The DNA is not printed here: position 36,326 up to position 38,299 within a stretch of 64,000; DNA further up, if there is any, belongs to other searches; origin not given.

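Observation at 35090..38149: B12-radical-SAM enzyme co-transcribed with a cytoplasmic LCAT/PDAT-like acyltransferase: candidate undescribed lipid-tailoring pair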

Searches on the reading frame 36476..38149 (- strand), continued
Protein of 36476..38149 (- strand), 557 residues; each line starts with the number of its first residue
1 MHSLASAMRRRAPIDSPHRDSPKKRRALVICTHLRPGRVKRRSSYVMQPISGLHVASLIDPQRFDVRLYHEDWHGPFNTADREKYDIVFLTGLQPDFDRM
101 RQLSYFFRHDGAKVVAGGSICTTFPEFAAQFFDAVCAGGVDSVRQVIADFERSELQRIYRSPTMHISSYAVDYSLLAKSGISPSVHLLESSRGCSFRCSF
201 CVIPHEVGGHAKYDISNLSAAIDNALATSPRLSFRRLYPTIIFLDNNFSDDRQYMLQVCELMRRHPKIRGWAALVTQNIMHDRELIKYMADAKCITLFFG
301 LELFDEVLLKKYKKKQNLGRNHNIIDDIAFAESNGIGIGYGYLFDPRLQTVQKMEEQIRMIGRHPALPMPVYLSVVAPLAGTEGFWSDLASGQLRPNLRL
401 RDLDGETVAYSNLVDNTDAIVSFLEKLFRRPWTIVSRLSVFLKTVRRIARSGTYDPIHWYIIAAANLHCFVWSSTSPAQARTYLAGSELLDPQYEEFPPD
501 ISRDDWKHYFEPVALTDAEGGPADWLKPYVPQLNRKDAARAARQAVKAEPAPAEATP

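Call 24: search_protein_families(library=pfam, proteins=[L078:11565-13112:+, L016:13364-14800:+, L021:12679-13698:-, L070:13275-14090:+, L028:2635-3732:+, L058:13076-13906:-, L051:11729-13135:+, L041:11571-13613:+, L067:5146-7077:+, L001:6358-7950:+], max_evalue=0.01)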
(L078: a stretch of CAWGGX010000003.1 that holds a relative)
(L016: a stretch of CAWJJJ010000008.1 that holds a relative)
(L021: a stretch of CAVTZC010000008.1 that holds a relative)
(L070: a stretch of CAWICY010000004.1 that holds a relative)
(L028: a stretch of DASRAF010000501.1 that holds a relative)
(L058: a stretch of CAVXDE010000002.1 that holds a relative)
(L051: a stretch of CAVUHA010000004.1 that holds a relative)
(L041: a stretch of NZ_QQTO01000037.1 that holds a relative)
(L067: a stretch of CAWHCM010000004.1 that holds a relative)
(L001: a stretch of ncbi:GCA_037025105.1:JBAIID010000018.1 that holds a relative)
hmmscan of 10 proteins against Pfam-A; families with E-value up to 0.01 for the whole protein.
L078:11565-13112:+ (515 aa): 2 families
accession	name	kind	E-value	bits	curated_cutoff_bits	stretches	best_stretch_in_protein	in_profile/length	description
PF00561.26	Abhydrolase_1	-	0.0045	17.1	25.8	1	157-204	65-110/245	alpha/beta hydrolase fold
PF07819.20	PGAP1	-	0.0068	16.6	24.3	0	163-200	93-129/233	PGAP1-like alpha/beta domain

L016:13364-14800:+ (478 aa): 1 family
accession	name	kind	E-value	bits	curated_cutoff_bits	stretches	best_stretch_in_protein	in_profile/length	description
PF00067.27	p450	-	5.6e-63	213.8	22.8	1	62-444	41-436/462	Cytochrome P450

L021:12679-13698:- (339 aa): 2 families
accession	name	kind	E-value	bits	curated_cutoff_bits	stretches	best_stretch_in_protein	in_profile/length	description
PF13444.12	Acetyltransf_5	-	9.3e-32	110.2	22.4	1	97-210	1-102/102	Acetyltransferase (GNAT) domain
PF21926.2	FeeM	-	0.0023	18.2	27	1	94-225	2-119/158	N-acyl amino acid synthase FeeM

L070:13275-14090:+ (271 aa): 1 family
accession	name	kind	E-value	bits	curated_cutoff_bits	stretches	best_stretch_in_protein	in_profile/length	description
PF05118.21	Asp_Arg_Hydrox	-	2.5e-47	161.1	22.6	1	69-225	1-157/157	Aspartyl/Asparaginyl beta-hydroxylase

L028:2635-3732:+ (365 aa): 3 families
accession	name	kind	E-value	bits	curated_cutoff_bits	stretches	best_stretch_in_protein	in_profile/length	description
PF12625.12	Arabinose_bd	-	3.1e-33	115.9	27.6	1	51-226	1-178/185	Arabinose-binding domain of AraC transcription regulator, N-term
PF12833.13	HTH_18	-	2.3e-20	73.1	33.6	1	285-362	2-80/80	Helix-turn-helix domain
PF00165.29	HTH_AraC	-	3.8e-08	33.7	26.6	1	324-360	6-41/42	Bacterial regulatory helix-turn-helix proteins, AraC family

L058:13076-13906:- (276 aa): 1 family
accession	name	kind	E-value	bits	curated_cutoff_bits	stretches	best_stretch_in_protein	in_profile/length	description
PF01553.26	Acyltransferase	-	7.1e-22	78.1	23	1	76-197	11-131/132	Acyltransferase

L051:11729-13135:+ (468 aa): 3 families
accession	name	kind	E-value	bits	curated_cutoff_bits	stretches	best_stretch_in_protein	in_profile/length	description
PF03349.22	Toluene_X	-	1.4e-82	277.9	29.7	1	26-459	2-421/421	Outer membrane protein transport protein (OMPP1/FadL/TodX)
PF13505.12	OMP_b-brl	-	3.4e-07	31.1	28.7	1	143-277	49-172/175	Outer membrane protein beta-barrel domain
PF10677.15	DUF2490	-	0.0038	17.4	29.8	0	351-407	35-85/186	Protein of unknown function (DUF2490)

L041:11571-13613:+ (680 aa): 0 families

L067:5146-7077:+ (643 aa): 1 family
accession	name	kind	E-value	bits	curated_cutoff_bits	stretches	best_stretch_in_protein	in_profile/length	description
PF04909.20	Amidohydro_2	-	5e-10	40.1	26.4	1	371-613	92-289/289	Amidohydrolase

L001:6358-7950:+ (530 aa): 0 families

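Call 26: search_solved_structures(query=A1, max_evalue=0.01)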
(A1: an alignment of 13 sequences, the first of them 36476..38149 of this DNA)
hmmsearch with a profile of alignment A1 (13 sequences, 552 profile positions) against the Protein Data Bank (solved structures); distinct sequences matched with E-value up to 0.01: 1.
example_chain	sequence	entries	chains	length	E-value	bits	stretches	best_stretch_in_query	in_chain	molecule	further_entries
6fd2_B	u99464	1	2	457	0.00052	21.5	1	189-383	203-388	Putative apramycin biosynthetic oxidoreductase 4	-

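Call 33: search_protein_families(library=ncbifam, proteins=[L078:11565-13112:+, L016:13364-14800:+, L021:12679-13698:-, L070:13275-14090:+, L058:13076-13906:-, L051:11729-13135:+, L019:14398-15306:+, L067:5146-7077:+, L001:5133-5960:-], max_evalue=0.001)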
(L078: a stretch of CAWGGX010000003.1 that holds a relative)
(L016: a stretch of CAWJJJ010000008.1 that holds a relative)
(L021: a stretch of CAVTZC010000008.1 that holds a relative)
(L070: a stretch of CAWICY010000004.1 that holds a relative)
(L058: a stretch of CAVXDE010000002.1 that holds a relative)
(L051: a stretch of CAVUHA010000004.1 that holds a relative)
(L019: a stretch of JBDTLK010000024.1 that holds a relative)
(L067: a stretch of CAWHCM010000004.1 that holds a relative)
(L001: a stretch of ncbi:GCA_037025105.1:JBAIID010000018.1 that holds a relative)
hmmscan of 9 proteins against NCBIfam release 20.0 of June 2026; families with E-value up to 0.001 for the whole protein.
L078:11565-13112:+ (515 aa): 0 families

L016:13364-14800:+ (478 aa): 9 families
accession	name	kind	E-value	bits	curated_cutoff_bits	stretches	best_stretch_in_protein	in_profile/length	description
NF050147.1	aminopyruv_ApyO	equivalog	6.9e-35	120.5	525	1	103-469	78-423/444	RiPP biosynthesis cytochrome P450 ApyO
NF051859.1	AlbFlvMonOxTrpSyn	equivalog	9.1e-33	113.5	700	1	97-445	92-432/457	bifunctional albaflavenone monooxygenase/terpene synthase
NF045812.1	PentlenOxigase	equivalog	2.9e-28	98.9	800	1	71-457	50-424/444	pentalenene oxygenase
TIGR04538.1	P450_cycloAA_1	subfamily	5.5e-14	51.8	500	1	334-439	258-365/395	cytochrome P450, cyclodipeptide synthase-associated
TIGR04515.1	P450_rel_GT_act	subfamily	1.8e-06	27.6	343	1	320-406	245-333/386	P450-derived glycosyltransferase activator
NF041177.1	Cyp119_Thmprot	equivalog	8.8e-06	24.7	680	1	328-438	236-338/368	cytochrome P450 Cyp119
NF045816.1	PentlenlactSyn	equivalog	0.00016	20.5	700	1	350-440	283-366/396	pentalenolactone synthase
NF041802.1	P450_SolI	exception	0.00023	19.8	850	1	322-442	283-397/424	solanimycin biosynthesis cytochrome P450 SolI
NF053744.1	FAProxCypCBc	equivalog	0.00056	18.6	600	0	332-415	274-355/416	CYP152 family fatty-acid peroxygenase CypC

L021:12679-13698:- (339 aa): 3 families
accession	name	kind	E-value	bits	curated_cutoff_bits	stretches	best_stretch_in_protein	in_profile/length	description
NF052555.1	OrAlActfOlsBBRUA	equivalog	4.8e-108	360.9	320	1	69-335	12-275/278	l-ornithine N(alpha)-acyltransferase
NF052554.1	OrAlActfOlsBRHOCB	equivalog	8.4e-73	245.3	350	1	81-328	9-251/256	L-ornithine N(alpha)-acyltransferase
NF052615.1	orn_lipid_OlsF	equivalog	1e-14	54.1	620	1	117-230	341-449/570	bifunctional ornithine lipid synthase OlsF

L070:13275-14090:+ (271 aa): 2 families
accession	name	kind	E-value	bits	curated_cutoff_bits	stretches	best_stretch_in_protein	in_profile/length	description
NF052565.1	OrnLipAcylHsRhiz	equivalog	1.1e-122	408.1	450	1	14-264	2-252/259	ornithine lipid ester-linked acyl 2-hydroxylase OlsC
NF033391.2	lipid_A_LpxO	equivalog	4.5e-34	117.8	500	1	43-236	41-233/297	lipid A hydroxylase LpxO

L058:13076-13906:- (276 aa): 7 families
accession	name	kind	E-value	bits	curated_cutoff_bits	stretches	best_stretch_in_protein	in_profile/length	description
NF052553.1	LyOrLpactfOlsABRUA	equivalog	3.9e-98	327.8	300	1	18-274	5-260/263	lyso-ornithine lipid O-acyltransferase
NF052552.1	LyOrLpactfOlsARHOCB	equivalog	1.1e-39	136.1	300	1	31-269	40-268/271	lyso-ornithine lipid O-acyltransferase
TIGR00530.1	AGP_acyltrn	subfamily_domain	6.4e-23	80.9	102.95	1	67-180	3-120/130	1-acylglycerol-3-phosphate O-acyltransferase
NF006386.0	PRK08633.1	equivalog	7e-09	34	1221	1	45-219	403-583/1147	acyl-[ACP]--phospholipid O-acyltransferase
NF011593.0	PRK15018.1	equivalog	3.4e-07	30.2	501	1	81-178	68-168/245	1-acylglycerol-3-phosphate O-acyltransferase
NF005959.0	PRK08043.1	equivalog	1.1e-06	27.2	886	1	57-160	7-108/719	bifunctional acyl-ACP--phospholipid O-acyltransferase/long-chain-fatty-acid--ACP ligase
NF005291.0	PRK06814.1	equivalog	0.00087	17.3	1349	0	21-158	403-532/1140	acyl-[ACP]--phospholipid O-acyltransferase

L051:11729-13135:+ (468 aa): 4 families
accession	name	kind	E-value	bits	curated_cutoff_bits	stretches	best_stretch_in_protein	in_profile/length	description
NF007988.0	PRK10716.1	equivalog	9e-34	116.9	585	1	16-420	10-405/435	long-chain fatty acid transporter FadL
NF050080.1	pilus_FilD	exception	8.1e-08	31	970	1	284-431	360-512/549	putative pilus system OmpP1/FadL family transporter FilD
NF041571.1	alkn_up_AupA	equivalog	5.1e-07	28.6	840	1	305-459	294-444/444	alkane uptake protein AupA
NF033709.1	PorV_fam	subfamily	0.00018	21.2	90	0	43-72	12-41/326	PorV/PorQ family protein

L019:14398-15306:+ (302 aa): 2 families
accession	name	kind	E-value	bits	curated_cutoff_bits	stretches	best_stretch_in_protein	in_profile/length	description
NF052615.1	orn_lipid_OlsF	equivalog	1.5e-31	109.6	620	1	84-300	56-266/570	bifunctional ornithine lipid synthase OlsF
NF053697.1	LyGlyAclTfGlsABct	equivalog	3.8e-17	62.4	260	1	101-299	67-267/267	lyso-glycine lipid O-acyltransferase GlsA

L067:5146-7077:+ (643 aa): 0 families

L001:5133-5960:- (275 aa): 0 families

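Call 51: predict_structure(alignment_id=A3)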
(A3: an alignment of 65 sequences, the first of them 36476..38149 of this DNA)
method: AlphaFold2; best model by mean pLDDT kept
length: 557 residues; sequences in the alignment: 65
mean_pLDDT: 81.9   pTM: 0.84
mean pLDDT of the five models: 81.9, 81.1, 79.6, 78.1, 77.8
residues with pLDDT >= 90: 244; 70-90: 197; 50-70: 77; < 50: 39
segments of 3 or more residues with pLDDT < 50: 1-20, 543-557
pLDDT, mean of each block of 10 residues (from residue 1): 43 40 87 64 57 93 94 84 93 90 95 94 93 93 96 97 86 92 87 62 59 92 94 90 77 93 96 83 93 89 68 60 83 91 87 92 89 82 84 90 86 93 87 89 92 86 81 59 75 77 94 91 91 59 45 37
secondary structure, 60 per line:
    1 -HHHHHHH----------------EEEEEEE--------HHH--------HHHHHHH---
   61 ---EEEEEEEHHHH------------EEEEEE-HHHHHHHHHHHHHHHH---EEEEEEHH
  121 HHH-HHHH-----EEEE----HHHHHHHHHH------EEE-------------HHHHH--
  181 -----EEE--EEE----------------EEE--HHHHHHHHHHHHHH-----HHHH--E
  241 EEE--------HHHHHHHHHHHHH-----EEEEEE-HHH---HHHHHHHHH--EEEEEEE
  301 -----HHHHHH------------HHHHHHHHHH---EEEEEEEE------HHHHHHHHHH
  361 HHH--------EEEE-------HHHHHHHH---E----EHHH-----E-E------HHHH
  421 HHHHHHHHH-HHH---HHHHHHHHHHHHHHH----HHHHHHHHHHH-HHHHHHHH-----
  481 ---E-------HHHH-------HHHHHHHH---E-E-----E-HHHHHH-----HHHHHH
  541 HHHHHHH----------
elements in order: H2-8 E25-31 H51-57 E64-70 H71-74 E87-92 H94-109 E113-118 H119-123 H125-128 E134-137 H142-151 E158-160 H174-178 E186-188 E191-193 E210-212 H215-228 H234-237 E240-243 H252-264 E270-275 H283-291 E294-300 H306-311 H324-333 E337-344 H351-363 E372-375 H383-390 H417-429 H437-451 H456-466 H468-475 H492-495 H503-510 H524-529 H535-547

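Call 54: fold_search(model_id=the predicted structure, library=pdb)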
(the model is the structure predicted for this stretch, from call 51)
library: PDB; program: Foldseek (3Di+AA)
matches with E <= 10: 1437; with E <= 0.001: 21
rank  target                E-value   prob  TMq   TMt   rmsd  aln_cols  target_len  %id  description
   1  6fd2_B                7.8e-15  1.00  0.53  0.65   9.3       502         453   14  Radical SAM 1,2-diol dehydratase AprD4 in complex with its substrate paromamine (released 2018-01-17)
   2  6fd2_A                1.7e-13  1.00  0.52  0.63  10.1       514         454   14  Radical SAM 1,2-diol dehydratase AprD4 in complex with its substrate paromamine (released 2018-01-17)
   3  5ul2                  4.8e-13  1.00  0.52  0.41  10.5       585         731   14  Structure of Apo, SeMet-labeled Cobalamin-dependent S-adenosylmethionine radical enzyme OxsB (released 2017-04-19)
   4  9ccb                  1.9e-12  1.00  0.50  0.65   8.2       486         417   14  X-ray crystal structure of methyl-coenzyme M reductase glutamine methylase (MgmA) from Methanothermobacter marburgensis  (released 2025-01-01)
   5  5ul3                  4.0e-12  1.00  0.54  0.43   9.8       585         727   14  Structure of Cobalamin-dependent S-adenosylmethionine radical enzyme OxsB with aqua-cobalamin bound (released 2017-04-19)
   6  6wte_B                7.8e-12  1.00  0.53  0.55   7.5       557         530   14  Structure of radical S-adenosylmethionine methyltransferase, TsrM, from Kitasatospora setae with cobalamin and [4Fe-4S (released 2020-12-23)
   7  6wtf_A                4.9e-11  1.00  0.53  0.55   7.2       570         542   12  Structure of radical S-adenosylmethionine methyltransferase, TsrM, from Kitasatospora setae with tryptophan substrate  (released 2020-12-23)
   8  9n1b                  9.1e-11  1.00  0.52  0.47   8.8       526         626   12  Crystal structure of CysS from Corallococcus sp. CA054B with 5'-deoxyadenosine, methionine, and pantetheinylated 3-metho (released 2026-01-28)
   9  7mjz                  1.5e-10  1.00  0.49  0.60   5.9       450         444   12  The structure of MiaB with pentasulfide bridge (released 2021-09-15)
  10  6wtf_B                1.8e-10  1.00  0.52  0.54   7.6       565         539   12  Structure of radical S-adenosylmethionine methyltransferase, TsrM, from Kitasatospora setae with tryptophan substrate  (released 2020-12-23)
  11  9n1c                  1.8e-10  1.00  0.50  0.46   8.9       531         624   12  Crystal structure of CysS from Corallococcus sp. CA054B with 5'-deoxyadenosine, methionine, and pantetheinylated 3-ethox (released 2026-01-28)
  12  9n1d                  2.0e-10  1.00  0.53  0.48   8.6       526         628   12  Crystal structure of CysS from Corallococcus sp. CA054B with 5'-deoxyadenosine and methionine bound (released 2026-01-28)
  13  7kdx_A                4.8e-10  1.00  0.46  0.40  10.5       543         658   15  Crystal structure of Streptomyces tokunonesis TokK with hydroxycobalamin, 5'-deoxyadenosine, and methionine (released 2022-01-12)
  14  7kdy_B                3.0e-09  1.00  0.47  0.41  10.0       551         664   15  Crystal structure of Streptomyces tokunonesis TokK with hydroxycobalamin, 5'-deoxyadenosine, methionine, and (2R)-pant (released 2022-01-12)
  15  9a6d_A                4.2e-09  1.00  0.50  0.60   5.0       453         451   12  Integrative model of MTAB-YVFG by crosslinking MS and deep learning (released 2024-09-18)
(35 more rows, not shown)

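Call 56: find_encoding_contigs(protein=P0001, flank=10000, max_places=3)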
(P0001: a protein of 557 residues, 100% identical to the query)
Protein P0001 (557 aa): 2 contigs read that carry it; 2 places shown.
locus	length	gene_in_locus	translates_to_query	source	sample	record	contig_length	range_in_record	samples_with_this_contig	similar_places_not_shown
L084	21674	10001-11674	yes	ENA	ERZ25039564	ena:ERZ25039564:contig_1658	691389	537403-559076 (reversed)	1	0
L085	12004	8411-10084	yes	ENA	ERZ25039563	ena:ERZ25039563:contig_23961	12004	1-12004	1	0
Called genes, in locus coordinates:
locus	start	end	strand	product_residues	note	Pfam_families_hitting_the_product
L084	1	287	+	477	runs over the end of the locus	PF00083:Sugar_tr, PF07690:MFS_1, PF12832:MFS_1_like (faint), PF07690:MFS_1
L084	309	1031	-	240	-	PF00027:cNMP_binding, PF13545:HTH_Crp_2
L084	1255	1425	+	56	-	-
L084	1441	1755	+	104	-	PF00126:HTH_1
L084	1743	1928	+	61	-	-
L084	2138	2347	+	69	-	-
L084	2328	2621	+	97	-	PF07238:PilZ (weak)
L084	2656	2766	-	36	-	-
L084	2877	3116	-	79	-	-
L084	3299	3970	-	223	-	PF00027:cNMP_binding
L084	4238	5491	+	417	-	-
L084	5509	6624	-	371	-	PF02353:CMAS, PF13489:Methyltransf_23, PF13847:Methyltransf_31, PF08241:Methyltransf_11, PF08242:Methyltransf_12, PF13649:Methyltransf_25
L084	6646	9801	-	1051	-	PF00211:Guanylate_cyc, PF07719:TPR_2 (faint), PF13191:AAA_16, PF17874:TPR_MalT (faint)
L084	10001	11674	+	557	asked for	PF04055:Radical_SAM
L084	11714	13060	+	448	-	PF02450:LCAT, PF07819:PGAP1 (weak)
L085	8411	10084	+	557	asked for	PF04055:Radical_SAM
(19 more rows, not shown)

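Call 66: search_protein_families(library=ncbifam, proteins=[L041:11571-13613:+, L055:11600-12700:+], max_evalue=0.001)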
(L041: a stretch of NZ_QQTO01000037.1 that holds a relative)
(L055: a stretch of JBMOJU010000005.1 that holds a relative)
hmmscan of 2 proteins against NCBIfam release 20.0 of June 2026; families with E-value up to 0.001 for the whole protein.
L041:11571-13613:+ (680 aa): 0 families

L055:11600-12700:+ (367 aa): 0 families
